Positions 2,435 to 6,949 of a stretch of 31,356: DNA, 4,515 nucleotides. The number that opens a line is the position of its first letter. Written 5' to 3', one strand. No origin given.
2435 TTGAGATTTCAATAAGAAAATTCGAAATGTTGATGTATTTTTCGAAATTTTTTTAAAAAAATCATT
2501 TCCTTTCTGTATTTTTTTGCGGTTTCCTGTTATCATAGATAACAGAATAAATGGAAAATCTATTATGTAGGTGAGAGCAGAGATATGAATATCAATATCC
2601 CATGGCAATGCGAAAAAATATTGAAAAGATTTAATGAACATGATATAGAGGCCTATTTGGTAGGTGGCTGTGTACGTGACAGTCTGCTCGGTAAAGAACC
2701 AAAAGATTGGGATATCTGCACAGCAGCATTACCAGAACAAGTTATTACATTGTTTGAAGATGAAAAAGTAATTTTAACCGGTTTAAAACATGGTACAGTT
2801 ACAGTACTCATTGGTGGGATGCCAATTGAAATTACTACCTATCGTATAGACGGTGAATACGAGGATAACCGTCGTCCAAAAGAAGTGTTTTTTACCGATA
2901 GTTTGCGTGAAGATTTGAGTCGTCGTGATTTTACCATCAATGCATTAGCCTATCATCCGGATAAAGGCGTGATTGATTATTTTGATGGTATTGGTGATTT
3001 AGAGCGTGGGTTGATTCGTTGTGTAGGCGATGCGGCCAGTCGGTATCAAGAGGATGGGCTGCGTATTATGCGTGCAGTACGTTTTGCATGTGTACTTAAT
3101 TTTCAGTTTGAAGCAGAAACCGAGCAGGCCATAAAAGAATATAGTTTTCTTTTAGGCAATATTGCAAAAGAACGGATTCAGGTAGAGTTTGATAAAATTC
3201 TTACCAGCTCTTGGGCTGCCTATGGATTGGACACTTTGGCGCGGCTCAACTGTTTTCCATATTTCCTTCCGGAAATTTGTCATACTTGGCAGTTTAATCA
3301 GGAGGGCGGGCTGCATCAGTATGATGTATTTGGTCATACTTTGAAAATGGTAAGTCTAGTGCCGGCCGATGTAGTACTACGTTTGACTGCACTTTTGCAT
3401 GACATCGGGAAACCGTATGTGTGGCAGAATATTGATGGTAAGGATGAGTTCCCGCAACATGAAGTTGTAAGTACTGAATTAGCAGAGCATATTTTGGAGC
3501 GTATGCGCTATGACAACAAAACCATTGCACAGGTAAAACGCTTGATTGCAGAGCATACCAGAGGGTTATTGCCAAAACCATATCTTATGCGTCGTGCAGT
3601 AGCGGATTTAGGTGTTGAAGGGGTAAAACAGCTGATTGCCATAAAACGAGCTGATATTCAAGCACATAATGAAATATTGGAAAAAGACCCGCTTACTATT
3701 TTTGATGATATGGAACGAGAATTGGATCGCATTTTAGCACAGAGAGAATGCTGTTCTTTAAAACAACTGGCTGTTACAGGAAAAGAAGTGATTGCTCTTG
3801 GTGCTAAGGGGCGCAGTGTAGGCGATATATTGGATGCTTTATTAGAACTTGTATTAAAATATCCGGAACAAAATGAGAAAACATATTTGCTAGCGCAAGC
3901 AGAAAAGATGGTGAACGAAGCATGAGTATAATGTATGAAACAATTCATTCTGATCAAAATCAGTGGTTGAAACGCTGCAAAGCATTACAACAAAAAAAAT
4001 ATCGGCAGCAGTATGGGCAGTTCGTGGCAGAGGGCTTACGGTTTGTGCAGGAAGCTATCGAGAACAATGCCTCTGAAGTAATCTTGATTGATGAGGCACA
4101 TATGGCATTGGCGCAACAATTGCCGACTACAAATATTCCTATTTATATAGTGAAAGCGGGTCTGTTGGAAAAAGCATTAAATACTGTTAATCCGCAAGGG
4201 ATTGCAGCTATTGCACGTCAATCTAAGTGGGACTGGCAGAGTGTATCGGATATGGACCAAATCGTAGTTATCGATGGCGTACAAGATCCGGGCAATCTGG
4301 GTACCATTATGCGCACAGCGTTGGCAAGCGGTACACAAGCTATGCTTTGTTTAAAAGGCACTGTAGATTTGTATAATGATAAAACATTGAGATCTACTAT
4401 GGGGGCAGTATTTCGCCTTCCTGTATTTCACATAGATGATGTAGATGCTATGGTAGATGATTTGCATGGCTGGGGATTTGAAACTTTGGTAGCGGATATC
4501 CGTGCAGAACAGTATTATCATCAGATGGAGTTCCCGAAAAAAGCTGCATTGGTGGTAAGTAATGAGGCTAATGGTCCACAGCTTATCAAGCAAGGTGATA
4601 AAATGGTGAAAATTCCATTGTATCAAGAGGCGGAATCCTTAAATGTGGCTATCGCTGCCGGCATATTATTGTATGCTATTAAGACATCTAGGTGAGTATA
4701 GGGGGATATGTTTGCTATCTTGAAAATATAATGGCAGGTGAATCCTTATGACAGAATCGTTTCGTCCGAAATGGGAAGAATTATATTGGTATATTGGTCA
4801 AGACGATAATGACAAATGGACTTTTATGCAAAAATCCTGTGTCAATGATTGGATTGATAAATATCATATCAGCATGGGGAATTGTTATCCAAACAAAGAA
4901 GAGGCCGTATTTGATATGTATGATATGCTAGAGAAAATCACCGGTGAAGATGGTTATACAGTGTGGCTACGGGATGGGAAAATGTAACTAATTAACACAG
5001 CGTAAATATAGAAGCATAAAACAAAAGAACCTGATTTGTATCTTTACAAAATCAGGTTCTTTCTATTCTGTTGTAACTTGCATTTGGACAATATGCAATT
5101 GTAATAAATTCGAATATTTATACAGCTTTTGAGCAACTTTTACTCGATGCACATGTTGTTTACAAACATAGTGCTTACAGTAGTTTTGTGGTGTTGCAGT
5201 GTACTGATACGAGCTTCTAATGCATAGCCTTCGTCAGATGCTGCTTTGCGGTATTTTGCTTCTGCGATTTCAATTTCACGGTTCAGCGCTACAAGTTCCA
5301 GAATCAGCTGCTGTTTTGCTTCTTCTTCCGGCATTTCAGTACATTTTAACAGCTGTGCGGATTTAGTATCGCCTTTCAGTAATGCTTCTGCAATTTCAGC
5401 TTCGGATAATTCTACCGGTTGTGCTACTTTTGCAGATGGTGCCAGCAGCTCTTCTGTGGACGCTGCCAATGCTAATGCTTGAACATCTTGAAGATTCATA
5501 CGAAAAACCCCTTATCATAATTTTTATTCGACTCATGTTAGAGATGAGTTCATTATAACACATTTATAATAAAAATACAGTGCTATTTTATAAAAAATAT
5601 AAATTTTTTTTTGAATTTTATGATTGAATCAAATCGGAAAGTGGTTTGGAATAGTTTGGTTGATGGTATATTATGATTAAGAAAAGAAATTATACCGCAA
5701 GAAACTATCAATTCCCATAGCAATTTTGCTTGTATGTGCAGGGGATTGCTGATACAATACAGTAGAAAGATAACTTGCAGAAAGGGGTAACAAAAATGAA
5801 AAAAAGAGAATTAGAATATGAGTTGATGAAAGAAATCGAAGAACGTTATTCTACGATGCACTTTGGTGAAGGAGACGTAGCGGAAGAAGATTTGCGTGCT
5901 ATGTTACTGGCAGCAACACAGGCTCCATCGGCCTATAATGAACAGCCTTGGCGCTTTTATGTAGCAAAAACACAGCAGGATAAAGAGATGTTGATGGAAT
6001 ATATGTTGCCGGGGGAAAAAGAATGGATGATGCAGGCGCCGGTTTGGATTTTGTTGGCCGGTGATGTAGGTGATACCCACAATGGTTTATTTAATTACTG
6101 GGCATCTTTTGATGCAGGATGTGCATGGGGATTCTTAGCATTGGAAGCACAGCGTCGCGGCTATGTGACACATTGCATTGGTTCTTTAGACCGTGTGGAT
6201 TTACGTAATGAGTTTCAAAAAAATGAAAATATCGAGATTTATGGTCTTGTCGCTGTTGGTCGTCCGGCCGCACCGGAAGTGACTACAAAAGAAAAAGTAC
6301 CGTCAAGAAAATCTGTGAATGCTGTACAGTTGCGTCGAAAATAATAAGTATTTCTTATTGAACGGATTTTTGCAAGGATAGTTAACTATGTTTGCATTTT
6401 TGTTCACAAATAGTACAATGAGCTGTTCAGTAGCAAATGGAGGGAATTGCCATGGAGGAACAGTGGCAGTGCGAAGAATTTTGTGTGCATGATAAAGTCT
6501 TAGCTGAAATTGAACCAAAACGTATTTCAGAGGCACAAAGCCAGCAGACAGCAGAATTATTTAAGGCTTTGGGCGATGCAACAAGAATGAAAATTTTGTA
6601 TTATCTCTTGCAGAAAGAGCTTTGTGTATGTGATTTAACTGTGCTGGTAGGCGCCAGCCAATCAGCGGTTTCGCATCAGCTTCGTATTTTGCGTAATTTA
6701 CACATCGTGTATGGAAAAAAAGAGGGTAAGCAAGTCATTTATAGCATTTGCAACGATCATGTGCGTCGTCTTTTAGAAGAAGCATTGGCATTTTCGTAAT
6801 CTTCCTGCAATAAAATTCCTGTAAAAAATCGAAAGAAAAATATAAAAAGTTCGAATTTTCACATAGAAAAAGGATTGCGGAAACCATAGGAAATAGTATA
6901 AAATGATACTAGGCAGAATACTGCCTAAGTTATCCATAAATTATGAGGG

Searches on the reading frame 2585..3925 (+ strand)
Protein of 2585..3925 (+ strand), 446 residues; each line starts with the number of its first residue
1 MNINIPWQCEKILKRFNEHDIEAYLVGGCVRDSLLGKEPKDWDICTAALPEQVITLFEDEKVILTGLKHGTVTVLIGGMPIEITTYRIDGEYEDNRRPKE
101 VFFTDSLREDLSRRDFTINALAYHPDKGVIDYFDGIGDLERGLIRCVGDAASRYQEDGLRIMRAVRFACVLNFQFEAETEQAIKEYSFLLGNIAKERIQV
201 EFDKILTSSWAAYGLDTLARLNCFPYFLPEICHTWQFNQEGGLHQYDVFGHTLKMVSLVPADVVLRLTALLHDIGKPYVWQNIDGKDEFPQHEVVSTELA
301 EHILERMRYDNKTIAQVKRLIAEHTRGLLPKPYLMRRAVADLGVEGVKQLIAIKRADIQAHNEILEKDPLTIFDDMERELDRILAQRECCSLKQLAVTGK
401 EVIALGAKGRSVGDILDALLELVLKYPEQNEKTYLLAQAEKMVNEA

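Call 24: search_protein_families(library=pfam, proteins=[window:2585-3925:+], max_evalue=0.00001)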
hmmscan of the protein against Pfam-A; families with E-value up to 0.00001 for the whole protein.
window:2585-3925:+ (446 aa): 3 families
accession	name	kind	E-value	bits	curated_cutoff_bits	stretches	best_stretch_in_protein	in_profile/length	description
PF01743.26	PolyA_pol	-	3.5e-40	137.7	23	1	23-145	1-126/126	Poly A polymerase head domain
PF12627.12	PolyA_pol_RNAbd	-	2.2e-15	56.6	22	1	172-231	1-60/64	Probable RNA and SrmB- binding site of polymerase A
PF01966.28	HD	-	3.3e-08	34.2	22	1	263-330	25-91/116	HD domain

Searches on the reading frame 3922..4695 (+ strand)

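Call 24: search_protein_families(library=pfam, proteins=[window:3922-4695:+], max_evalue=0.00001)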
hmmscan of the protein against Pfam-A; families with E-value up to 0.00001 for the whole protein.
window:3922-4695:+ (257 aa): 3 families
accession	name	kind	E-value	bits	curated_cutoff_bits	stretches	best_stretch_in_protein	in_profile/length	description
PF00588.24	SpoU_methylase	-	3.8e-33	115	29.7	1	114-251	3-142/142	SpoU rRNA Methylase family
PF22435.1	MRM3-like_sub_bind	-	6.8e-16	58.9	27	1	13-96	1-84/84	MRM3-like substrate binding domain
PF08032.17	SpoU_sub_bind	-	7.8e-07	29.8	22.8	1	36-101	2-73/76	RNA 2'-O ribose methyltransferase substrate binding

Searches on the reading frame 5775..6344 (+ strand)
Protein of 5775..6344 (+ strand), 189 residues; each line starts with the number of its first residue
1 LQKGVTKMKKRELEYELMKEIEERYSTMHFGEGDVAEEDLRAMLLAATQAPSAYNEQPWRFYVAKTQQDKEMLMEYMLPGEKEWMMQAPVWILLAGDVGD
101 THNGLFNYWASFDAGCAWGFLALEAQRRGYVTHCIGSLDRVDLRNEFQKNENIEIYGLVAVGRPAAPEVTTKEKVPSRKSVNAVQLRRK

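Call 3: search_protein_families(library=pfam, proteins=[window:5775-6344:+])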
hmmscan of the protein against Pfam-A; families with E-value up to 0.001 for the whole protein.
window:5775-6344:+ (189 aa): 2 families
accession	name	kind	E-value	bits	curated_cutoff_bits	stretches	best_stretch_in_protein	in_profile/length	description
PF00881.29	Nitroreductase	-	1.3e-17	64.9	23.5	2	21-73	1-53/167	Nitroreductase family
PF14512.11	TM1586_NiRdase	-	3.8e-07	30.4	27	1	31-65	151-185/215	Putative TM nitroreductase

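Call 4: search_protein_families(library=ncbifam, proteins=[window:5775-6344:+])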
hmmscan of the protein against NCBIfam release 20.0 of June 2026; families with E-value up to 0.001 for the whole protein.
window:5775-6344:+ (189 aa): 8 families
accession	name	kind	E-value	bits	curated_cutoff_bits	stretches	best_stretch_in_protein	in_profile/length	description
NF003768.0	PRK05365.1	equivalog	2.7e-13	49.9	152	1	22-98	19-95/200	malonic semialdehyde reductase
NF047509.1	Rv3131_FMN_oxido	subfamily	2.7e-06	27.1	199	1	43-65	2-24/319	Acg family FMN-binding oxidoreductase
TIGR02476.1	BluB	equivalog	4.3e-06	26.2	150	1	16-76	8-68/205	5,6-dimethylbenzimidazole synthase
NF009810.0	PRK13294.1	equivalog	5.2e-06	25.6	304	1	21-78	258-315/449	coenzyme F420-0:L-glutamate ligase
NF008275.0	PRK11053.1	equivalog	1.4e-05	24.7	227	1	17-73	3-60/217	oxygen-insensitive NAD(P)H nitroreductase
TIGR03553.1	F420_FbiB_CTERM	equivalog_domain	2.9e-05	23.9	249.55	0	22-77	4-59/194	F420 biosynthesis protein FbiB, C-terminal domain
NF008088.0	PRK10828.1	equivalog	0.00078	19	183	0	23-70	9-56/183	NAD(P)H nitroreductase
NF005901.0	PRK07877.1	equivalog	0.00087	17.6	476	0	17-66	354-403/722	Rv1355c family protein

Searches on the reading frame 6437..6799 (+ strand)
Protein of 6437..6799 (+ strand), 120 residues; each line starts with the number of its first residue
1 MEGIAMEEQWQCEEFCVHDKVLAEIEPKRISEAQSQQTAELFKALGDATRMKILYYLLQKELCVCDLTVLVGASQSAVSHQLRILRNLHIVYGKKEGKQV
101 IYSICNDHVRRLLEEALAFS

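Call 3: search_protein_families(library=pfam, proteins=[window:6437-6799:+])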
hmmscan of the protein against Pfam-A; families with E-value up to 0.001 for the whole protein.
window:6437-6799:+ (120 aa): 1 family
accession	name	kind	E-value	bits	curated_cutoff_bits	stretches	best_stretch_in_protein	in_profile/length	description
PF01022.26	HTH_5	-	1.2e-15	57.5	22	1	47-91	1-45/47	Bacterial regulatory protein, arsR family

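Call 4: search_protein_families(library=ncbifam, proteins=[window:6437-6799:+])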
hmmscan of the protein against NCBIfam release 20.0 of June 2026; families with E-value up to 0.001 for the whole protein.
window:6437-6799:+ (120 aa): 10 families
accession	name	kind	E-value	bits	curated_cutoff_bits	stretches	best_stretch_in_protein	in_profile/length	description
NF033788.1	HTH_metalloreg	subfamily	4.8e-27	93.6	55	1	39-113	2-77/77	metalloregulator ArsR/SmtB family transcription factor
NF007528.0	PRK10141.1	subfamily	7.9e-13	48.3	97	1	37-105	5-74/117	metalloregulator ArsR/SmtB family transcription factor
NF033789.1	repress_SdpR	subfamily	1.6e-12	47.2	100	1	42-106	2-66/79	autorepressor SdpR family transcription factor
NF047906.1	CdPbTransRegCmtR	equivalog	7.6e-12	45.1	150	1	32-117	5-90/104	Cd(II)/Pb(II)-sensing metalloregulatory transcriptional regulator CmtR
NF040642.1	sulf_sens_BigR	equivalog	9.1e-12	44.9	155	1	33-114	5-86/95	sulfite-sensing transcriptional repressor BigR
NF041413.1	ArsR_Rv2640c_fam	equivalog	6.1e-11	42.8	155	1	29-112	23-109/118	Rv2640c family ArsR-like transcriptional regulator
NF045707.1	Dbac_1936_reg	equivalog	1.6e-09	37.7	115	1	34-115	3-84/99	ArsR/SmtB-type metalloregulator TsoR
NF052532.1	TransRegPagRBaca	equivalog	1e-06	28.7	170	1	29-113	8-92/99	transcriptional repressor PagR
NF053755.1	MsvR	equivalog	0.00015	21.6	220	1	38-96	3-61/236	transcriptional factor MsvR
NF053602.1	Phr_regulator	exception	0.00018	21.1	320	1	39-96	3-60/191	heat shock transcription regulator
